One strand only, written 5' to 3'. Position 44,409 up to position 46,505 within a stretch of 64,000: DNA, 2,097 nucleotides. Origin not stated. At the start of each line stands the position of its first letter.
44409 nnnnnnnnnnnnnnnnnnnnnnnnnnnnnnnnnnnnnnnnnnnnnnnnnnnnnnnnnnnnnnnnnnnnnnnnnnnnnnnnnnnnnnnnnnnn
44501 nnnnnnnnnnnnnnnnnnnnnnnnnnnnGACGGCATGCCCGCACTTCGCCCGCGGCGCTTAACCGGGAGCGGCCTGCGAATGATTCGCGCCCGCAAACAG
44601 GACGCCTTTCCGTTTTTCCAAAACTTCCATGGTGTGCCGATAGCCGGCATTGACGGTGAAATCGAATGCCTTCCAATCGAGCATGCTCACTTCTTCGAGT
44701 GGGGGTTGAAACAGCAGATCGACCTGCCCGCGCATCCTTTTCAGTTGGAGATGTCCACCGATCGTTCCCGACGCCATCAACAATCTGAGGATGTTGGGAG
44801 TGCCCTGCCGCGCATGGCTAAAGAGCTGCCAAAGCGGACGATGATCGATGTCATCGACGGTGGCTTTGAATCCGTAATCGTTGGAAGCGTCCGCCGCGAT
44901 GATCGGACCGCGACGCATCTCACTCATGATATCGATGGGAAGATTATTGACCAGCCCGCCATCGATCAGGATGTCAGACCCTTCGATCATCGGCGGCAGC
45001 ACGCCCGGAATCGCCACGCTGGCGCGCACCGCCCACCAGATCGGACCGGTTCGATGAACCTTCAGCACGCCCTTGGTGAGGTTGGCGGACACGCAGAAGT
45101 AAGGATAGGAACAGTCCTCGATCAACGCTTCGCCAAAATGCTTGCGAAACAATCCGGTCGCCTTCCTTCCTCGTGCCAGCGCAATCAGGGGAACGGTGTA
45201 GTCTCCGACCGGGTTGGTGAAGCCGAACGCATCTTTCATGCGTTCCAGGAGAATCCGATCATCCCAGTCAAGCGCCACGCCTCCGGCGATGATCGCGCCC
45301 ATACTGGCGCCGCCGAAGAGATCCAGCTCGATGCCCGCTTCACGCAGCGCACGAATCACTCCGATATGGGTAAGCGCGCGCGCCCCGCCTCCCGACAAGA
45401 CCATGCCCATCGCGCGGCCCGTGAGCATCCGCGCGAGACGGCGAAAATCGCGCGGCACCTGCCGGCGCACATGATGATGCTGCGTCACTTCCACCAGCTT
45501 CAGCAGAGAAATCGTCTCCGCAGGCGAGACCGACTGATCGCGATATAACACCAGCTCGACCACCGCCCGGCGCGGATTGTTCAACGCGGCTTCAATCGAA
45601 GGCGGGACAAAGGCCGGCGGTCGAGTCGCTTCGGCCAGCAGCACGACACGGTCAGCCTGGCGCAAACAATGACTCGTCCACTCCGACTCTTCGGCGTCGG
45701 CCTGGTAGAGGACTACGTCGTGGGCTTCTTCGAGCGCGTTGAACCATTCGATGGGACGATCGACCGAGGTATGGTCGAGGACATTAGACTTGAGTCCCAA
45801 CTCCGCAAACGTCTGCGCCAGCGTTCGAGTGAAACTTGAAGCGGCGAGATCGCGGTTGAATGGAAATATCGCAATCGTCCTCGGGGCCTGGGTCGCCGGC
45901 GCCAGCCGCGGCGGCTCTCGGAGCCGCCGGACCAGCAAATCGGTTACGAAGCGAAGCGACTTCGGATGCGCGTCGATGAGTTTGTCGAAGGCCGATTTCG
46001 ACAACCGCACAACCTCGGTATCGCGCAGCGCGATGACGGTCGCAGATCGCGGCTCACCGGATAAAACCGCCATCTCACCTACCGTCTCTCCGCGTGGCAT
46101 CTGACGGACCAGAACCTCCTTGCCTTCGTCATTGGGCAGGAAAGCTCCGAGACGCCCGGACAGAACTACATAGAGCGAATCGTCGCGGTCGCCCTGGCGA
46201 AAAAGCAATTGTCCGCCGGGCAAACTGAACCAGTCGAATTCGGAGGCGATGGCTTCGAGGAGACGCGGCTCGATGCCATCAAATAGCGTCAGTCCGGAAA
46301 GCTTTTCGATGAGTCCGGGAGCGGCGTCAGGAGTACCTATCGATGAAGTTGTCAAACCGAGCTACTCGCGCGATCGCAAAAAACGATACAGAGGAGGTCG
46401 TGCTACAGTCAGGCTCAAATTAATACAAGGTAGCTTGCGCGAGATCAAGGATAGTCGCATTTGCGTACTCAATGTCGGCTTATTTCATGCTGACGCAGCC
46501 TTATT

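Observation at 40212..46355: Candidate signalling-suicide module: cNMP-gated patatin phospholipase, cyclase-STAND-TPR sensor and EEP hydrolase in one tight operon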

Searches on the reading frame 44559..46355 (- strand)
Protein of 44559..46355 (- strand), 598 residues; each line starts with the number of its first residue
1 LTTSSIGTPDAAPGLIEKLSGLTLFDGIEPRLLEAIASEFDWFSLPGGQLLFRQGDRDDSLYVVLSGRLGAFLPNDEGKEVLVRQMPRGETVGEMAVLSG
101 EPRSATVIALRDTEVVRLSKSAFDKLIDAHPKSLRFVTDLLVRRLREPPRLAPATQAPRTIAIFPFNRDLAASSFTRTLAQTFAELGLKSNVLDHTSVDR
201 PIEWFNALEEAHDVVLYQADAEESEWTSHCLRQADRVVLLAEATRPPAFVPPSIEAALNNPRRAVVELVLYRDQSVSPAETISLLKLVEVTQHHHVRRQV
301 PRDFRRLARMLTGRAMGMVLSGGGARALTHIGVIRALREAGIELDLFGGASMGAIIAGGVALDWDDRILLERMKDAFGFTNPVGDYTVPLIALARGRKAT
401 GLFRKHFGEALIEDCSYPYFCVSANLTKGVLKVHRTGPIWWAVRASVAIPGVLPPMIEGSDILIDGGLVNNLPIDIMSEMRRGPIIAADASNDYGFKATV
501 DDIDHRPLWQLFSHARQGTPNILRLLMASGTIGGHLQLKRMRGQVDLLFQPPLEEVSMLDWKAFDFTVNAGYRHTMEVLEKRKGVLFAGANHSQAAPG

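Call 3: search_protein_families(library=pfam, proteins=[window:44559-46355:-], max_evalue=0.01)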
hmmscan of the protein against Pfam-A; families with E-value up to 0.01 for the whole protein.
window:44559-46355:- (598 aa): 3 families
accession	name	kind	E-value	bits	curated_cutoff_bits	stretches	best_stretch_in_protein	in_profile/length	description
PF01734.28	Patatin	-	1.3e-27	97.7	27.7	1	318-476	1-189/191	Patatin-like phospholipase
PF00027.35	cNMP_binding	-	5e-24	84.5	27.5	1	44-130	3-89/89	Cyclic nucleotide-binding domain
PF24179.1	NTE_Ploop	-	1.6e-22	80.8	27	1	159-298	3-158/223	Neuropathy Target Esterase family P-loop like domain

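Call 6: search_protein_families(library=padloc, proteins=[window:44559-46355:-], max_evalue=0.01)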
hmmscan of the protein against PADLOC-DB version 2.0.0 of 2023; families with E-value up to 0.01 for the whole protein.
window:44559-46355:- (598 aa): 7 families
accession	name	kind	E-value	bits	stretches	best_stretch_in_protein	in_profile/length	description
PDLC02371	PycTIR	-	5.5e-20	69.9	1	30-152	27-145/288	-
PDLC00731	Effector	-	8.1e-18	62.4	1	31-152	31-148/306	TIR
PDLC00732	Effector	-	5e-16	56.5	1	16-148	13-140/301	TIR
PDLC00730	Effector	-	1.5e-07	29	1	47-147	63-160/299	TIR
PDLC00734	PycC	-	2.9e-07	27.9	1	31-129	24-122/374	Pycsar cyclase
PDLC00758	Effector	-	4.4e-05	20.9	1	320-474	11-189/331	Phospholipase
PDLC00757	Effector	-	8.3e-05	20.1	1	320-473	15-193/331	Phospholipase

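Call 14: find_homologous_proteins(query=window:44559-46355:-, max_evalue=1e-10)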
Query window:44559-46355:- (598 aa): 5345 proteins with E <= 1e-10 among 8000 candidates; the best 120 are listed.
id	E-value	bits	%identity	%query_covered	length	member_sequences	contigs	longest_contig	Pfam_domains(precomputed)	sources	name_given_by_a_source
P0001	0.0e+0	1346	100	100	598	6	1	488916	PF24179.2,PF00027.36,PF01734.28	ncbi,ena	-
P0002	0.0e+0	1075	81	95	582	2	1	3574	PF24179.2,PF00027.36,PF01734.28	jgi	jgi:NTE family protein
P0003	0.0e+0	1073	78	98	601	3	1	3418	PF24179.2,PF00027.36,PF01734.28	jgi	jgi:NTE family protein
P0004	0.0e+0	1069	79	98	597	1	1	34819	PF24179.2,PF00027.36,PF01734.28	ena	-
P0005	0.0e+0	1049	76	98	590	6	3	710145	PF24179.2,PF00027.36,PF01734.28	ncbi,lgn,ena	-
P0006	0.0e+0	1033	76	98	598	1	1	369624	PF24179.2,PF00027.36,PF01734.28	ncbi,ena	-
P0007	0.0e+0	1015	73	99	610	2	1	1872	PF24179.2,PF00027.36,PF01734.28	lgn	-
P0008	5.0e-291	985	72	98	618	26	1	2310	PF24179.2,PF00027.36,PF01734.28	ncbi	-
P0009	2.1e-290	983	74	96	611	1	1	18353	PF24179.2,PF00027.36,PF01734.28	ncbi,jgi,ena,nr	ncbi:MAG TPA: patatin-like phospholipase family protein [Candidatus Binataceae bacterium]|nr:patatin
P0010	1.6e-287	973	74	96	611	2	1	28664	PF24179.2,PF00027.36,PF01734.28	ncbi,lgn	ncbi:MAG: patatin-like phospholipase family protein [Candidatus Binataceae bacterium]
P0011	3.7e-285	965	72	98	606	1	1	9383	PF24179.2,PF00027.36,PF01734.28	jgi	jgi:NTE family protein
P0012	4.1e-285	965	72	98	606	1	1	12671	PF24179.2,PF00027.36,PF01734.28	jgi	jgi:NTE family protein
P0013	9.1e-285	964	72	98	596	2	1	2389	PF24179.2,PF00027.36,PF01734.28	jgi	jgi:NTE family protein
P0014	1.0e-276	937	70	98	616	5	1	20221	PF24179.2,PF00027.36,PF01734.28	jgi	jgi:NTE family protein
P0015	1.7e-270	917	67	100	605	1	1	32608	PF24179.2,PF00027.36,PF01734.28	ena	-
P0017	6.0e-265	899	68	96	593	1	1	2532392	PF24179.2,PF00027.36,PF01734.28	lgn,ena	-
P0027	1.2e-255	868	65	96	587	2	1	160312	PF24179.2,PF00027.36,PF01734.28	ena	-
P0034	2.9e-233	794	61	95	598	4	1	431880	PF24179.2,PF00027.36,PF01734.28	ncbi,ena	-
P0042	3.9e-225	767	57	98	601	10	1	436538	PF24179.2,PF00027.36,PF01734.28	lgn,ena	-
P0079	6.3e-181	621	49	95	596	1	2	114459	PF24179.2,PF00027.36,PF01734.28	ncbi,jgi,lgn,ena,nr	ncbi:MAG TPA: patatin-like phospholipase family protein [Candidatus Binataceae bacterium]|nr:patatin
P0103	1.1e-162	561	46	96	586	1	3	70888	PF24179.2,PF00027.36,PF01734.28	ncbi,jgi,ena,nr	ncbi:MAG TPA: patatin-like phospholipase family protein [Candidatus Binataceae bacterium]|nr:patatin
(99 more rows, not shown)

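Call 16: find_encoding_contigs(protein=P0001, flank=10000, max_places=3)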
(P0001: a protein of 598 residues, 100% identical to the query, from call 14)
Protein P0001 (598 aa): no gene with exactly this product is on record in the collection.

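Call 17: find_related_loci(query=A1, collection=genome_contigs, flank=10000)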
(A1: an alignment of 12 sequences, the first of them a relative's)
Query A1 (598 aa) in genome_contigs; peptide patterns used: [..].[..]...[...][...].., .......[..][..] (x = any residue, [..] = any of these).
600 stretches matched a pattern (row limit reached: there are more); 583 encode a relative of the query (tblastn E <= 1e-3); the best 80 are kept; 80 distinct loci.
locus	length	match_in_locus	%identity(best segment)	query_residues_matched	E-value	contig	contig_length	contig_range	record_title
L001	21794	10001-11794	96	1-598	0e+0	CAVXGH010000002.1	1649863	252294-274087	MAG: uncultured delta proteobacterium isolate MFD05512.bin.1.184 genome assembly, contig: contig_15614, whole genome sho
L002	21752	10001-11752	70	14-598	0e+0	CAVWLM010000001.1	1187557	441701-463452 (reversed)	MAG: uncultured delta proteobacterium isolate MFD04434.bin.1.44 genome assembly, contig: contig_1084, whole genome shotg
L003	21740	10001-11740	59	1-581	0e+0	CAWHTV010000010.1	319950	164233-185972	MAG: uncultured delta proteobacterium isolate MFD05705.bin.2.88 genome assembly, contig: contig_65628, whole genome shot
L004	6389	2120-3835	48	11-581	2e-168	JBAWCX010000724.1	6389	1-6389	MAG: Candidatus Binatus sp. isolate MFD09556_ilm_asm_bin15 k127_233153, whole genome shotgun sequence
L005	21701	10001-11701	46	15-581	4e-164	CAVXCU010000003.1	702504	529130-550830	MAG: uncultured Alphaproteobacteria bacterium isolate MFD03399.bin.2.70 genome assembly, contig: contig_17395, whole gen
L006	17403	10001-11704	46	15-582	3e-163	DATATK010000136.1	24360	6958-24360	MAG TPA_asm: Rhizomicrobium sp. isolate SMAG_U5544 k141_3898525, whole genome shotgun sequence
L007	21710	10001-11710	44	15-585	3e-160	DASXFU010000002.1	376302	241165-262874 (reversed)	MAG TPA_asm: Rhizomicrobium sp. isolate SMAG_U5146 k141_2274826, whole genome shotgun sequence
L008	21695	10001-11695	46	13-579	1e-159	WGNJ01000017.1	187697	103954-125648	MAG: Alphaproteobacteria bacterium isolate RI_251 c_000000060500, whole genome shotgun sequence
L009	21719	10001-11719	44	15-588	1e-158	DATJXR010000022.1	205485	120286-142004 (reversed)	MAG TPA_asm: Rhizomicrobium sp. isolate SMAG_U15131 k141_2776662, whole genome shotgun sequence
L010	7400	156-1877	44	15-588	3e-156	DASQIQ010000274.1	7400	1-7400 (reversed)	MAG TPA_asm: Micropepsaceae bacterium isolate SMAG_U11863 k141_586484, whole genome shotgun sequence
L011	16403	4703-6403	45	13-581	4e-154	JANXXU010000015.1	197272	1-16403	MAG: Alphaproteobacteria bacterium isolate GL140_3_metabat_201 GL140_3_k141_3373768, whole genome shotgun sequence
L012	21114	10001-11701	42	15-582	3e-153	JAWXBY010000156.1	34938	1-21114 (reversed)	MAG: Alphaproteobacteria bacterium isolate MP8IB2.145 k99_1597315, whole genome shotgun sequence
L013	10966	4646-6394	43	1-581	2e-153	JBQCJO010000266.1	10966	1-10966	MAG: Rhizomicrobium sp. isolate bin983 k127_719450, whole genome shotgun sequence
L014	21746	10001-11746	43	1-580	3e-153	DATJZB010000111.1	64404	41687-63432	MAG TPA_asm: Rhizomicrobium sp. isolate SMAG_U15167 k141_5087230, whole genome shotgun sequence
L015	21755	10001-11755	42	1-585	8e-152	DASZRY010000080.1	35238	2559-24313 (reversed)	MAG TPA_asm: Rhizomicrobium sp. isolate SMAG_U6036 k141_246081, whole genome shotgun sequence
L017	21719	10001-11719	45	15-588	4e-151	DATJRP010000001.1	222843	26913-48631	MAG TPA_asm: Rhizomicrobium sp. isolate SMAG_U14970 k141_1084152, whole genome shotgun sequence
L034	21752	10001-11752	41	1-581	1e-144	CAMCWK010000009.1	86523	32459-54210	MAG: Rhizobium sp. Q54 isolate MH-09jul19-258 genome assembly, contig: MH-09jul19-C460, whole genome shotgun sequence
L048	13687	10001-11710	41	15-581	2e-140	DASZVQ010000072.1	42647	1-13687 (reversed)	MAG TPA_asm: Rhizomicrobium sp. isolate SMAG_U6135 k141_327475, whole genome shotgun sequence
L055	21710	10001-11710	41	15-581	9e-138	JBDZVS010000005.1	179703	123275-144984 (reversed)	MAG: Hyphomicrobiales bacterium isolate PE_dung12 NODE_22_length_179703, whole genome shotgun sequence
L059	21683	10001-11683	41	15-572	3e-138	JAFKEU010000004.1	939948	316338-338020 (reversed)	MAG: Alphaproteobacteria bacterium isolate SCN18_30_10_14_R2_B_65_16_B SCN18_30_10_14_R2_B_scaffold_3, whole genome shot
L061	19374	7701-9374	39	14-580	3e-131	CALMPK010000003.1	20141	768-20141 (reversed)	MAG TPA_asm: uncultured Hyphomicrobiaceae bacterium isolate SRR2107213_bin.22_CONCOCT_v1.1_MAG genome assembly, contig:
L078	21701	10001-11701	42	15-581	2e-128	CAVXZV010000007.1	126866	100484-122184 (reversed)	MAG: uncultured Alphaproteobacteria bacterium isolate MFD01223.bin.1.97 genome assembly, contig: contig_10626, whole gen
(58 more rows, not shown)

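Call 22: find_encoding_contigs(protein=P0005, flank=8000, max_places=2)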
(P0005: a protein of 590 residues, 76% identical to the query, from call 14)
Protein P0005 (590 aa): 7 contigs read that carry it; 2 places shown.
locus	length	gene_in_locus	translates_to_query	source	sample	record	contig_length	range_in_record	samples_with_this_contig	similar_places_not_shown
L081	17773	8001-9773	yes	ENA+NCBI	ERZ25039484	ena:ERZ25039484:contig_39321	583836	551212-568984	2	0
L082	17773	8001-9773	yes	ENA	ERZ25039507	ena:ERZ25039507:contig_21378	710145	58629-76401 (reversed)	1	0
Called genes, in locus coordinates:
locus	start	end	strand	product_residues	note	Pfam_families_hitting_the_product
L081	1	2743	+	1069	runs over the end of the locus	PF00211:Guanylate_cyc, PF13191:AAA_16, PF13401:AAA_22 (weak)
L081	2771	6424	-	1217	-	PF00873:ACR_tran, PF02355:SecD_SecF_C (faint)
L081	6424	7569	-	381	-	PF25885:HH_EMRA (faint), PF25876:HH_MFP_RND, PF25954:Beta-barrel_RND_2, PF25989:YknX_C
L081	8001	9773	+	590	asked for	PF00027:cNMP_binding, PF24179:NTE_Ploop, PF01734:Patatin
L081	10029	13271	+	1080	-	PF00211:Guanylate_cyc (weak), PF13191:AAA_16, PF13401:AAA_22 (faint)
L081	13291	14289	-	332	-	PF03372:Exo_endo_phos (weak)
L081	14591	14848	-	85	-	PF13561:adh_short_C2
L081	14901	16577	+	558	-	PF03485:Arg_tRNA_synt_N, PF00750:tRNA-synt_1d, PF05746:DALR_1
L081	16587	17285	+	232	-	PF05036:SPOR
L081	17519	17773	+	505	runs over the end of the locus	PF04715:, PF00425:Chorismate_bind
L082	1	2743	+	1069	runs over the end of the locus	PF00211:Guanylate_cyc, PF13191:AAA_16, PF13401:AAA_22 (weak)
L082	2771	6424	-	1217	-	PF00873:ACR_tran, PF02355:SecD_SecF_C (faint)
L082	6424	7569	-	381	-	PF25885:HH_EMRA (faint), PF25876:HH_MFP_RND, PF25954:Beta-barrel_RND_2, PF25989:YknX_C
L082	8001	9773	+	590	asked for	PF00027:cNMP_binding, PF24179:NTE_Ploop, PF01734:Patatin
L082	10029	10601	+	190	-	PF00211:Guanylate_cyc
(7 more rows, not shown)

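Call 23: find_encoding_contigs(protein=P0017, flank=8000, max_places=2)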
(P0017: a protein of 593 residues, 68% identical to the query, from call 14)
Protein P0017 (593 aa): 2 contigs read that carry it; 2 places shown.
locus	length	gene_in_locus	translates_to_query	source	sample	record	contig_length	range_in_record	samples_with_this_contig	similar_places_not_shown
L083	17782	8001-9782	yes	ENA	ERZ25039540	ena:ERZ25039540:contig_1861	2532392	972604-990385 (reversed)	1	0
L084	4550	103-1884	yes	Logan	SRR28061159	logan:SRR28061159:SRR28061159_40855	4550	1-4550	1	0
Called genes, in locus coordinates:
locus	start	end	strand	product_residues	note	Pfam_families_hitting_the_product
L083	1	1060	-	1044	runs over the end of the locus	PF00211:Guanylate_cyc, PF13191:AAA_16, PF07719:TPR_2 (faint), PF13424:TPR_12 (faint)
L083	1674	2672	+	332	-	PF03372:Exo_endo_phos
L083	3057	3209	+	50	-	-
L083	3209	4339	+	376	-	PF25973:BSH_CzcB (weak), PF25876:HH_MFP_RND, PF25954:Beta-barrel_RND_2, PF25989:YknX_C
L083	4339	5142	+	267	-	PF00873:ACR_tran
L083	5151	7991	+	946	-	PF00873:ACR_tran, PF02355:SecD_SecF_C (faint)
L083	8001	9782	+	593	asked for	PF00027:cNMP_binding, PF24179:NTE_Ploop, PF01734:Patatin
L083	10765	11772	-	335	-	-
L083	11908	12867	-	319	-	PF25023:TEN_YD-shell, PF05593:RHS_repeat (faint)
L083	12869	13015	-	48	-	-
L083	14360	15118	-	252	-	PF05593:RHS_repeat (faint), PF25023:TEN_YD-shell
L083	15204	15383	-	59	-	-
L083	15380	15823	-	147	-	-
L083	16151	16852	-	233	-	PF05593:RHS_repeat (faint), PF25023:TEN_YD-shell (weak)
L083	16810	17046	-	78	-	-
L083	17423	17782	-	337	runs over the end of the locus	PF25023:TEN_YD-shell, PF05593:RHS_repeat (faint)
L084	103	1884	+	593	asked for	PF00027:cNMP_binding, PF24179:NTE_Ploop, PF01734:Patatin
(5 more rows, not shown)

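Call 24: find_encoding_contigs(protein=P0034, flank=8000, max_places=2)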
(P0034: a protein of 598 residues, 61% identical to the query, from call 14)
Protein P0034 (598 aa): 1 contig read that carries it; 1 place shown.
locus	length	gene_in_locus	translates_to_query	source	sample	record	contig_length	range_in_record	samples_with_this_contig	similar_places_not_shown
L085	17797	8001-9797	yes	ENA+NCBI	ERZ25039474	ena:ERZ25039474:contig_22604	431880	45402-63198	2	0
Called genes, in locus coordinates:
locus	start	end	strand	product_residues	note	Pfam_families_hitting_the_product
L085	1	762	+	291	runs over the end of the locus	PF05721:PhyH (weak)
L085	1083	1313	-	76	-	-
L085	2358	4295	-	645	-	PF13191:AAA_16, PF13401:AAA_22 (weak)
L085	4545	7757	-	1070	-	PF00211:Guanylate_cyc, PF13191:AAA_16, PF13401:AAA_22 (weak)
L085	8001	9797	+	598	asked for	PF00027:cNMP_binding, PF24179:NTE_Ploop, PF01734:Patatin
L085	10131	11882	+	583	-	PF07992:Pyr_redox_2 (faint), PF00743:FMO-like (weak), PF13450:NAD_binding_8 (weak), PF13738:Pyr_redox_3 (weak)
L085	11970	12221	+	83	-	-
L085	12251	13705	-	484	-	PF01425:Amidase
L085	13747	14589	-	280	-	PF01180:DHO_dh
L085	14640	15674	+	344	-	PF02558:ApbA, PF08546:ApbA_C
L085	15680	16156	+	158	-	PF14464:Prok-JAB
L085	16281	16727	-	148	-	PF04075:F420H2_quin_red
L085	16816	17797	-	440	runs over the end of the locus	PF07690:MFS_1, PF00083:Sugar_tr (weak), PF13347:MFS_2 (weak)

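Call 27: search_protein_families(library=pfam, proteins=[L059:6849-9059:+, L078:8687-9919:+, L055:2107-4863:-, L048:5790-7253:-, L006:5676-7226:-, L009:13125-14822:+, L034:14813-16516:+, L061:11831-13606:-, L017:8127-9962:-, L006:7787-9109:+], max_evalue=0.00001)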
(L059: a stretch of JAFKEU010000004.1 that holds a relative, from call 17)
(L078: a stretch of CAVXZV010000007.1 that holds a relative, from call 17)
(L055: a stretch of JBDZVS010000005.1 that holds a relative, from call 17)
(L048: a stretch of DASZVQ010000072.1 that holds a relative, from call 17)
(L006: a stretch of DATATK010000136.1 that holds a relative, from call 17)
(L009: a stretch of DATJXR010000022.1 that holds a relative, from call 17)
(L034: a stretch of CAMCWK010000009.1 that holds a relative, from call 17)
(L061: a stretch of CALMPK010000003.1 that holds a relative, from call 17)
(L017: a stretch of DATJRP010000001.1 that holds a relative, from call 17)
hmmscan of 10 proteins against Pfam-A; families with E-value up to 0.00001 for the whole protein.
L059:6849-9059:+ (737 aa): 0 families

L078:8687-9919:+ (411 aa): 4 families
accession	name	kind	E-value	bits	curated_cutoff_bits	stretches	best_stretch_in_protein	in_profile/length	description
PF13561.12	adh_short_C2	-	1.5e-37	129.9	27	1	166-409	1-236/236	Enoyl-(Acyl carrier protein) reductase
PF00106.31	adh_short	-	1.3e-27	97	26.6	1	161-351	2-182/195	short chain dehydrogenase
PF08659.16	KR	-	8.9e-08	32.7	22.6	1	161-267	2-116/180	KR domain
PF01370.27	Epimerase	-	5.6e-06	26.4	20.9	1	163-337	2-161/240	NAD dependent epimerase/dehydratase family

L055:2107-4863:- (919 aa): 1 family
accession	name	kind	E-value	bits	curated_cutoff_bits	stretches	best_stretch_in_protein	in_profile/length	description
PF08238.18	Sel1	-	3.3e-31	107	30.7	2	764-799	1-36/36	Sel1 repeat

L048:5790-7253:- (488 aa): 2 families
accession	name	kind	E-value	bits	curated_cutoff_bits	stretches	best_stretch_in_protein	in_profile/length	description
PF00108.29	Thiolase_N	-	2.8e-57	194.5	26.4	1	91-356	2-260/260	Thiolase, N-terminal domain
PF02803.24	Thiolase_C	-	1.7e-44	150.8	27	1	363-484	1-122/123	Thiolase, C-terminal domain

L006:5676-7226:- (517 aa): 0 families

L009:13125-14822:+ (566 aa): 0 families

L034:14813-16516:+ (568 aa): 8 families
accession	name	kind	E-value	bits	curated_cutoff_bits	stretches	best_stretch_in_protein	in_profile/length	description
PF08242.18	Methyltransf_12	-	6.2e-15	56.2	30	1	416-506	1-98/98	Methyltransferase domain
PF13649.12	Methyltransf_25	-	2.4e-13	51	27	1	415-504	1-97/97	Methyltransferase domain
PF13489.12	Methyltransf_23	-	4.8e-13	49.6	27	1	397-513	8-121/164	Methyltransferase domain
PF08241.18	Methyltransf_11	-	1.5e-12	48.4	21.2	1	416-508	1-95/95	Methyltransferase domain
PF13847.12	Methyltransf_31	-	8.3e-10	39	27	1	411-512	3-113/145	Methyltransferase domain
PF13432.12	TPR_16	-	2e-07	31.8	32.7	1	255-319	1-65/65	Tetratricopeptide repeat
PF14559.12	TPR_19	-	4.8e-07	30.4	25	1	261-326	1-66/68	Tetratricopeptide repeat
PF13428.12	TPR_14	-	3.9e-06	27.5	23.5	0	253-292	3-42/44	Tetratricopeptide repeat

L061:11831-13606:- (592 aa): 0 families

L017:8127-9962:- (612 aa): 0 families

L006:7787-9109:+ (441 aa): 1 family
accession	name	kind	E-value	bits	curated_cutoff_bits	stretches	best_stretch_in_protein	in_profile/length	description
PF00248.27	Aldo_ket_red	-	1.2e-29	103.7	24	1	140-422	2-287/291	Aldo/keto reductase family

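Call 36: search_protein_families(library=pfam, proteins=[L001:11840-12445:+], max_evalue=0.0001)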
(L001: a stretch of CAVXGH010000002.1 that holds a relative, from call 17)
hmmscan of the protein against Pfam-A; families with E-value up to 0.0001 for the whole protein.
L001:11840-12445:+ (201 aa): 0 families

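Call 37: find_related_loci(query=window:44559-46355:-, collection=metagenome_contigs, flank=10000)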
Query window:44559-46355:- (598 aa) in metagenome_contigs; peptide patterns used: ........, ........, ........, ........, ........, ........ (x = any residue, [..] = any of these).
105 stretches matched a pattern; 32 encode a relative of the query (tblastn E <= 1e-3); 31 distinct loci.
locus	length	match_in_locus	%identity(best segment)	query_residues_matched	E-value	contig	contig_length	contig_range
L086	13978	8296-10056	72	10-595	0e+0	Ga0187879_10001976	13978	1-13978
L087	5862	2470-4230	72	10-595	0e+0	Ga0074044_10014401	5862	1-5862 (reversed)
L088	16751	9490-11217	74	15-589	0e+0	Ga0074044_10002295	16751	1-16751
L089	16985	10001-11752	67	4-587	0e+0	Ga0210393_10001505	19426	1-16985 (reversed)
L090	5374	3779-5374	71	14-546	0e+0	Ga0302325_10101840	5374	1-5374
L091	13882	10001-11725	63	13-587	0e+0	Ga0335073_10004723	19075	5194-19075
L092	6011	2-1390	71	134-595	0e+0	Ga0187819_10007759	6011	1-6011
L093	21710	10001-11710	59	18-587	0e+0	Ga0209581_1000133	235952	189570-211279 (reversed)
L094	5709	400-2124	54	7-583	0e+0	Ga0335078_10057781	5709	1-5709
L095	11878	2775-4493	54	12-586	0e+0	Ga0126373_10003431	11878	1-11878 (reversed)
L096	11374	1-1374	66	130-587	0e+0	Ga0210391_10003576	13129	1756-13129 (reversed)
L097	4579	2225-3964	50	4-580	0e+0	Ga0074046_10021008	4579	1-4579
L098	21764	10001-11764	58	15-592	0e+0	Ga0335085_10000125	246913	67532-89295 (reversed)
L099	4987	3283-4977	50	4-565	0e+0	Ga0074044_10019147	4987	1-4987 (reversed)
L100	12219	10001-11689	45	22-587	8e-150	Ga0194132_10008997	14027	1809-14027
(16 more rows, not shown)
